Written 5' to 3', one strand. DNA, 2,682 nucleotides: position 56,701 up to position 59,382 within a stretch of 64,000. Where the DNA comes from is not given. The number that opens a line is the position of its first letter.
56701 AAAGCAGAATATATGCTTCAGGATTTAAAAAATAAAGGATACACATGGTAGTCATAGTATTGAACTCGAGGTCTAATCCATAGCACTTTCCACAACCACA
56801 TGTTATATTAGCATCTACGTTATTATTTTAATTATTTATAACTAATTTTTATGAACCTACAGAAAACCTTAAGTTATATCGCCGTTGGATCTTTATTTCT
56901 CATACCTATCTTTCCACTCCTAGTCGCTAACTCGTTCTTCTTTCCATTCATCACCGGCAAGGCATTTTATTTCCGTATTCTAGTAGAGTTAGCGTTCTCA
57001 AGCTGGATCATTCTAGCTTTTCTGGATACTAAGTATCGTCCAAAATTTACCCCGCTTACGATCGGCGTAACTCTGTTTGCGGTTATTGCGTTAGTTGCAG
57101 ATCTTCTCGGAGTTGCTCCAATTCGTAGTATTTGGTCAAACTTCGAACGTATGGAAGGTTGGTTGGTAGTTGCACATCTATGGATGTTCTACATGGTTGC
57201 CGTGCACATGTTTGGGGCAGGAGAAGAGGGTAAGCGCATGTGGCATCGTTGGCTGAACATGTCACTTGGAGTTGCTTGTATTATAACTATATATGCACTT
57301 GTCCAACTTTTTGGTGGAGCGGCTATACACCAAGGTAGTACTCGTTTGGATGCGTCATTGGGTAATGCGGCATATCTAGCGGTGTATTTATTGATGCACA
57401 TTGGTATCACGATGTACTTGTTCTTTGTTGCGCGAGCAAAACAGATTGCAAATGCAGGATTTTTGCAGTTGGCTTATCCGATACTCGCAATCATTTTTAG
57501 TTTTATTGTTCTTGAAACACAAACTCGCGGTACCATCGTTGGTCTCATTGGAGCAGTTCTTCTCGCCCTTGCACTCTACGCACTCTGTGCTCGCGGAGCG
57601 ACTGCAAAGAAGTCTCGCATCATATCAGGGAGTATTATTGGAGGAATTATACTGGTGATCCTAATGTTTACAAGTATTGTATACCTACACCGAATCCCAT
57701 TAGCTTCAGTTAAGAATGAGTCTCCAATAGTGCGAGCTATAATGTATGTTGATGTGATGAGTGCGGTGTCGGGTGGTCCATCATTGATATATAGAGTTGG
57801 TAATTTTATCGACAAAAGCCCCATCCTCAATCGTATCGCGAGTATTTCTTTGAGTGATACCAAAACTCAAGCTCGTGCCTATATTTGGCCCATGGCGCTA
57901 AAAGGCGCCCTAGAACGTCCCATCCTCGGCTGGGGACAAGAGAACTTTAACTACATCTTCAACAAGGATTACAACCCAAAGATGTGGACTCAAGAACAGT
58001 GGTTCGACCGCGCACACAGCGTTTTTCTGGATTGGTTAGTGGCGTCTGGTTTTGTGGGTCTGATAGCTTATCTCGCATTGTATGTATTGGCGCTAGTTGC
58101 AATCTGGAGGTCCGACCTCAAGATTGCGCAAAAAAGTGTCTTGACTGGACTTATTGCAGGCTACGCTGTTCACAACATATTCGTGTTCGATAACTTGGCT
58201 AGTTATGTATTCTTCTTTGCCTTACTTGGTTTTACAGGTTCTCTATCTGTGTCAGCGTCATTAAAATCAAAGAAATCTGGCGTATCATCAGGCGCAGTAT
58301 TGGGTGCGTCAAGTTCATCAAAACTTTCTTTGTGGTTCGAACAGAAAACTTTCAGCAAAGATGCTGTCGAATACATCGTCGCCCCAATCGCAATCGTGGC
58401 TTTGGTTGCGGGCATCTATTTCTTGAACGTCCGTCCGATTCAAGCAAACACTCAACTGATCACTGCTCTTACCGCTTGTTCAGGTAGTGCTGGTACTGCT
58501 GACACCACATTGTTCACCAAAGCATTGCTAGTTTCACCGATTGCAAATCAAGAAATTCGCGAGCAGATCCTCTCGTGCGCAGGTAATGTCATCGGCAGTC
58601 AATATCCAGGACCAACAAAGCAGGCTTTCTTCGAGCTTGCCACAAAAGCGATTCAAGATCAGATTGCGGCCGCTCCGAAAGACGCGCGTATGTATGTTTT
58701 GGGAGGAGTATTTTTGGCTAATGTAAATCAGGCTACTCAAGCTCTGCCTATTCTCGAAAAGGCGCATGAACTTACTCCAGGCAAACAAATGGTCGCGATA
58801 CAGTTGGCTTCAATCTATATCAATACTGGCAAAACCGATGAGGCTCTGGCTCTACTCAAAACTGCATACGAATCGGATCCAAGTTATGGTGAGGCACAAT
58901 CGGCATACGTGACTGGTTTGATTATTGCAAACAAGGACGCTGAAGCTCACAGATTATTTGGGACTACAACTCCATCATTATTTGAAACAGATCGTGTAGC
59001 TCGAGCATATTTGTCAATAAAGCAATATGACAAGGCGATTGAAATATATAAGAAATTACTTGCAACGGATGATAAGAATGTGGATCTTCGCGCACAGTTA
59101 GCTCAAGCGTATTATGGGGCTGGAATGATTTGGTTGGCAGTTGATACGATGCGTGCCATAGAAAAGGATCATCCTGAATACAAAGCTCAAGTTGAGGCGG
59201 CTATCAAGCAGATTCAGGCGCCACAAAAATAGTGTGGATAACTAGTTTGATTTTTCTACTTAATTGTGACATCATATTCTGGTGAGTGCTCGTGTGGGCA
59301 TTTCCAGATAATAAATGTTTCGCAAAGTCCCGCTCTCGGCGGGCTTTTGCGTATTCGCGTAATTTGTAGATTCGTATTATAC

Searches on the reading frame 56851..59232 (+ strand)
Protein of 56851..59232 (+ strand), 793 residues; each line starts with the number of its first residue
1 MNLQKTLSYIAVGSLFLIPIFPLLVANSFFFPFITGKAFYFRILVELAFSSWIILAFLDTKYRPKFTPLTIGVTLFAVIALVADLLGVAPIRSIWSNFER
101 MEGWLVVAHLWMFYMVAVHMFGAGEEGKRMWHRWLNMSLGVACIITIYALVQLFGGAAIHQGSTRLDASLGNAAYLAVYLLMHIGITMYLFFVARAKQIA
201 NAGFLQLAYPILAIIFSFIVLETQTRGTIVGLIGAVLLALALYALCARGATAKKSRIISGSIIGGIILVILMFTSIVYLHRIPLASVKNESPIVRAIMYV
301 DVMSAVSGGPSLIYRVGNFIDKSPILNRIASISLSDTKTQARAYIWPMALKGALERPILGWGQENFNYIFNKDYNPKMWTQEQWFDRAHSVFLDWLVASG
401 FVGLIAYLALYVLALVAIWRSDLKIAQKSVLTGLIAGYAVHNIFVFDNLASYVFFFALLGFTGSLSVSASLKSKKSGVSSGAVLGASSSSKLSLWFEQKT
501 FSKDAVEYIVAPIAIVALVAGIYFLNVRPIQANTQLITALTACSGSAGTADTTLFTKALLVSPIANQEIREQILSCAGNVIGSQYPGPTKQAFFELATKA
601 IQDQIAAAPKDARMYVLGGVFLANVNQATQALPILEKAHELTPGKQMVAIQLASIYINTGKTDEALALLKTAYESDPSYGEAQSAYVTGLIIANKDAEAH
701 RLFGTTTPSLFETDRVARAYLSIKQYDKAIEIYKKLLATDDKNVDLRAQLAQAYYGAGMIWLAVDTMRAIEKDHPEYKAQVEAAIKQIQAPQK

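Call 9: search_protein_families(library=pfam, proteins=[window:56851-59232:+], max_evalue=0.00001)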
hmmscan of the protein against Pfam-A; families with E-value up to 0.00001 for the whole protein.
window:56851-59232:+ (793 aa): 10 families
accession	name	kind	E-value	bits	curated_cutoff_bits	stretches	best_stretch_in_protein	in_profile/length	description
PF04932.20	Wzy_C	-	1.4e-20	74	31.7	1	212-408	2-149/149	O-Antigen ligase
PF14559.12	TPR_19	-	1.2e-16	61.2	25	2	627-684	6-63/68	Tetratricopeptide repeat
PF13428.12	TPR_14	-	5.5e-11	42.4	23.5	0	715-753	6-44/44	Tetratricopeptide repeat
PF13181.12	TPR_8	-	2.5e-08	33.9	25.7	0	651-678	6-33/34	Tetratricopeptide repeat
PF13176.12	TPR_7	-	4.5e-08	33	27.9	0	717-740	6-29/36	Tetratricopeptide repeat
PF07719.23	TPR_2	-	1.9e-07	31.1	27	0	651-678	6-33/34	Tetratricopeptide repeat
PF13424.12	TPR_12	-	1.1e-06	29.2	30.1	0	621-675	12-74/77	Tetratricopeptide repeat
PF23914.1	TPR_CcmH_CycH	-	3.5e-06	27.4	42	0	599-704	37-145/158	Cytochrome c-type biogenesis protein H TPR domain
PF13414.12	TPR_11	-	4.5e-06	26.7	26.8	0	718-758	2-42/42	TPR repeat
PF12895.13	ANAPC3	-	8.2e-06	26.5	27.2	0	626-671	37-81/82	Anaphase-promoting complex, cyclosome, subunit 3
